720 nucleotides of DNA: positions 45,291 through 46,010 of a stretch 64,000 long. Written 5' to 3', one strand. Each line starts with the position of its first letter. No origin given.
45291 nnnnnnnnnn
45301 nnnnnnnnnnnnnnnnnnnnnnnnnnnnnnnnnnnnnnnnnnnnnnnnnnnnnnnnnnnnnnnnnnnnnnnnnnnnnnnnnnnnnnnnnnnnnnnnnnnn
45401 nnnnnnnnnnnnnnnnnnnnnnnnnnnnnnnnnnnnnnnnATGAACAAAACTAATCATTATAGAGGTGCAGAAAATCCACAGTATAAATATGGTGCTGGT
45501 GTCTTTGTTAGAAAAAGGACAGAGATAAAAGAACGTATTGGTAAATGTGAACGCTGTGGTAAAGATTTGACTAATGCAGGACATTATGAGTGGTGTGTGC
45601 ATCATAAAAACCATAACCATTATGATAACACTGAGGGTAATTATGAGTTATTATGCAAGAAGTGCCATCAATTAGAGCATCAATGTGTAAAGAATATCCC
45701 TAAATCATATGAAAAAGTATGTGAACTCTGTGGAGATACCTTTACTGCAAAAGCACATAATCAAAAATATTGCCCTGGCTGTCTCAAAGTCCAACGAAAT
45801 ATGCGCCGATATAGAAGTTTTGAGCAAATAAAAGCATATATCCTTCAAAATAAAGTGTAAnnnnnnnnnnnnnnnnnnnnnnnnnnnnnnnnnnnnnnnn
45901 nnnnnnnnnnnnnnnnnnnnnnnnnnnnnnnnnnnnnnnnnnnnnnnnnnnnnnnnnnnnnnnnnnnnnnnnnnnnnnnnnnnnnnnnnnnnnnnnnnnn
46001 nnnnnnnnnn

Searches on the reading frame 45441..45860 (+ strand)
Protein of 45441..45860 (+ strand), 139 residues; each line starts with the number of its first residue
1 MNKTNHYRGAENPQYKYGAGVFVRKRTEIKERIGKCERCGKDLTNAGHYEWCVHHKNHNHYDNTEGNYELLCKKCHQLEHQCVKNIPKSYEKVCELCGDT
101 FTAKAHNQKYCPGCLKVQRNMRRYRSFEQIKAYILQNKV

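Call 12: search_protein_families(library=pfam, proteins=[window:45441-45860:+], max_evalue=0.001)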
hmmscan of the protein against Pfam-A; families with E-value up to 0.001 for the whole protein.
window:45441-45860:+ (139 aa): 0 families

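Call 22: search_protein_families(library=phrogs, proteins=[window:45441-45860:+], max_evalue=0.01)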
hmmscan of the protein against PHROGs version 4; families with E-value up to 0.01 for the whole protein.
window:45441-45860:+ (139 aa): 6 families
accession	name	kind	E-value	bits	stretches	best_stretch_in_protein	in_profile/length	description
phrog_25862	-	DNA, RNA and nucleotide metabolism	5.8e-22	79.7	1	8-86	64-142/149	HNH endonuclease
phrog_1271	-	DNA, RNA and nucleotide metabolism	4.2e-07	30.7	1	12-89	246-325/361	HNH endonuclease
phrog_7545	-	DNA, RNA and nucleotide metabolism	1.1e-05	26.6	1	49-85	102-138/160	HNH endonuclease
phrog_14736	-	DNA, RNA and nucleotide metabolism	8.3e-05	23.3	1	30-114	27-114/202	HNH endonuclease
phrog_119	-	DNA, RNA and nucleotide metabolism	0.00057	19.8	1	6-95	175-268/443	HNH endonuclease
phrog_21964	-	DNA, RNA and nucleotide metabolism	0.0053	17.4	1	23-92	159-224/244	HNH endonuclease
